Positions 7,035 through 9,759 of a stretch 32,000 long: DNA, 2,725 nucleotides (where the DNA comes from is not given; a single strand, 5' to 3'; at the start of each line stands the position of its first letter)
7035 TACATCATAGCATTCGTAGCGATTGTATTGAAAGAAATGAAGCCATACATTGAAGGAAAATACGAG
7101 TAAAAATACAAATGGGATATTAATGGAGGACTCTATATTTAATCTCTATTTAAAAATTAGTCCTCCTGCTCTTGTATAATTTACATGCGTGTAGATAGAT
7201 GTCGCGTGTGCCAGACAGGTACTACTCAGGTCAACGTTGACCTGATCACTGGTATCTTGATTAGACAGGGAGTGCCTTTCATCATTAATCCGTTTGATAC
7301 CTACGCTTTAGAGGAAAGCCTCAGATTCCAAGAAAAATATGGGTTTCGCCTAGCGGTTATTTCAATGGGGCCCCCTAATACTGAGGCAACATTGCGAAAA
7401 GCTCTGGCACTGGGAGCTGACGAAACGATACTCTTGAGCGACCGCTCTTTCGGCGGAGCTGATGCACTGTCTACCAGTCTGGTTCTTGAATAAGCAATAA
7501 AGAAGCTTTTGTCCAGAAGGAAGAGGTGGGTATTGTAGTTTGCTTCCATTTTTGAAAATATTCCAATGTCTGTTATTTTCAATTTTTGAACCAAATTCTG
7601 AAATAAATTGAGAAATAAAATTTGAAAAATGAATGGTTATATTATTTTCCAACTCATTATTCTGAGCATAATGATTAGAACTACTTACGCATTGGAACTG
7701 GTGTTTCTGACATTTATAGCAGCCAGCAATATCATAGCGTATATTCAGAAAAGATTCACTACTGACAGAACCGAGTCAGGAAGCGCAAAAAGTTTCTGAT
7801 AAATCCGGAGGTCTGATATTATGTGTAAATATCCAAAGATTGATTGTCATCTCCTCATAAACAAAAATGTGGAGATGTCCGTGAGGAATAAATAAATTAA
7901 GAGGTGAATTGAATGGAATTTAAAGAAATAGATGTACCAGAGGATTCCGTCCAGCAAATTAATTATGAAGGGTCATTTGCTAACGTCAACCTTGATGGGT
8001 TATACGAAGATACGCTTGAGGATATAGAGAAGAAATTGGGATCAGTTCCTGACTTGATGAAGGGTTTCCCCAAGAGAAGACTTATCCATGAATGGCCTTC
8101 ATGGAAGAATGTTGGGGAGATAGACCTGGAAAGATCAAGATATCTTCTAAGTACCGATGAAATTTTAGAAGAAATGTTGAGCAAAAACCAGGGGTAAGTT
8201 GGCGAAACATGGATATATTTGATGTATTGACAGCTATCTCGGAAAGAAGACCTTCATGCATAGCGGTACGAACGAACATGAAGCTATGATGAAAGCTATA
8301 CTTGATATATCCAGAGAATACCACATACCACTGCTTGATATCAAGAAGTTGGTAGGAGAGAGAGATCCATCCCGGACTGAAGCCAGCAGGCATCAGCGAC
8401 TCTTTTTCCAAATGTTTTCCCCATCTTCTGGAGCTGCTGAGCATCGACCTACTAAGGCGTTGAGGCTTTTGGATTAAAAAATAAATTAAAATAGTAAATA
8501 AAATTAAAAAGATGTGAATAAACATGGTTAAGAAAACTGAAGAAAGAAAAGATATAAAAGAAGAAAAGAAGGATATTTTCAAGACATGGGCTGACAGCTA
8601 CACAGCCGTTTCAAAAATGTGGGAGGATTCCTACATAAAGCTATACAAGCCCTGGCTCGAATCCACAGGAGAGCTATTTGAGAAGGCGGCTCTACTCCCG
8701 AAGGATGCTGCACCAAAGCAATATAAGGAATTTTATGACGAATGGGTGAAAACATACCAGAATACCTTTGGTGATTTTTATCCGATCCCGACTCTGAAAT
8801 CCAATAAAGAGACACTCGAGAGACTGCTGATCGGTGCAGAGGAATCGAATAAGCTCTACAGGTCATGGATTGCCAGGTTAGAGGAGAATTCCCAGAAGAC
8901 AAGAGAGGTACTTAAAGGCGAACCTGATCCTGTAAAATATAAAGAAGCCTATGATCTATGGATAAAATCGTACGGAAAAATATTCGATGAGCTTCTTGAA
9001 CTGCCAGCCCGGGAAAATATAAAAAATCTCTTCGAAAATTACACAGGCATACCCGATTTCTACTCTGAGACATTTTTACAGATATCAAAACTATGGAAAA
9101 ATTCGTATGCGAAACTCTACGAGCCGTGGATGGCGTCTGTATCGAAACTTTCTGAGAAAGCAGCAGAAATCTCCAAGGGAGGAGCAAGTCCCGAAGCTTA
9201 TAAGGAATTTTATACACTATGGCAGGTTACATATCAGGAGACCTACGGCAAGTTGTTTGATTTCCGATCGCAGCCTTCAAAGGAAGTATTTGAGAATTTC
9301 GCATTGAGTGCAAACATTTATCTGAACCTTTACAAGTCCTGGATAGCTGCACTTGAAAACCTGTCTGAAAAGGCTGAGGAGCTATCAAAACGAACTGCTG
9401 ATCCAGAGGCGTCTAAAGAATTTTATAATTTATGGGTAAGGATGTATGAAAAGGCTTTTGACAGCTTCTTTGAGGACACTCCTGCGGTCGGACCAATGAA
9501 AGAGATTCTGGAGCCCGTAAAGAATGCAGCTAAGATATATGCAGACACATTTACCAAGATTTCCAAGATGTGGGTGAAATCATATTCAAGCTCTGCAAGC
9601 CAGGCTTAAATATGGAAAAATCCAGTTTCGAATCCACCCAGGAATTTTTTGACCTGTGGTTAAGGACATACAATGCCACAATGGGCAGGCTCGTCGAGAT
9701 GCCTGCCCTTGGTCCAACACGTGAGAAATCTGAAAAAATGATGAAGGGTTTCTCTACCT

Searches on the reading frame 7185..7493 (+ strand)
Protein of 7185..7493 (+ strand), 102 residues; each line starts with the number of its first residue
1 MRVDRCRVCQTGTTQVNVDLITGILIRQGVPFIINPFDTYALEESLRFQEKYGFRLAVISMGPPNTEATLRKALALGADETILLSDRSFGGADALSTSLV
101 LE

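Call 8: search_protein_families(library=pfam, proteins=[window:7185-7493:+], max_evalue=0.001)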
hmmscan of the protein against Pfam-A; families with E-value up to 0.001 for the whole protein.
window:7185-7493:+ (102 aa): 1 family
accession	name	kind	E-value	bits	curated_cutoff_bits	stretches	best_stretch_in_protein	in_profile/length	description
PF01012.27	ETF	-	6.8e-17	62.3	26.7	1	23-101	2-81/181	Electron transfer flavoprotein domain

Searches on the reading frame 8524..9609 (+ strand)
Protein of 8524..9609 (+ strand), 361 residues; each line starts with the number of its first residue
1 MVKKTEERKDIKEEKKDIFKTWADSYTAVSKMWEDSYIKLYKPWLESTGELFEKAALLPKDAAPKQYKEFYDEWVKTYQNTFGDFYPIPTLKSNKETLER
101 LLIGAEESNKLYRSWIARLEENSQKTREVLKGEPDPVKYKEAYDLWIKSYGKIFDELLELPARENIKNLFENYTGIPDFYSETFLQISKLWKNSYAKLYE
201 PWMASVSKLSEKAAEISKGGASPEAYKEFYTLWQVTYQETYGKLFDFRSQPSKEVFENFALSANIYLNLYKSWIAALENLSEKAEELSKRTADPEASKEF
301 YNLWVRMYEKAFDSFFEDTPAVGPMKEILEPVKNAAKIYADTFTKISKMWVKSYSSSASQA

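Call 7: search_protein_families(library=pfam, proteins=[window:8524-9609:+], max_evalue=0.001)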
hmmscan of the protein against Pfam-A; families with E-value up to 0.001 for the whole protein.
window:8524-9609:+ (361 aa): 1 family
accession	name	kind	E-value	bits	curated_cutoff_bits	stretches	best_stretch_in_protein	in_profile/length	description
PF09712.15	PHA_synth_III_E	-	9.7e-07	28.8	25.7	0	274-316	209-251/311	Poly(R)-hydroxyalkanoic acid synthase subunit (PHA_synth_III_E)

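Call 66: search_protein_families(library=ncbifam, proteins=[window:8524-9609:+], max_evalue=0.001)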
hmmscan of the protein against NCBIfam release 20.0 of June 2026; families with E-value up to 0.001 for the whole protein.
window:8524-9609:+ (361 aa): 0 families
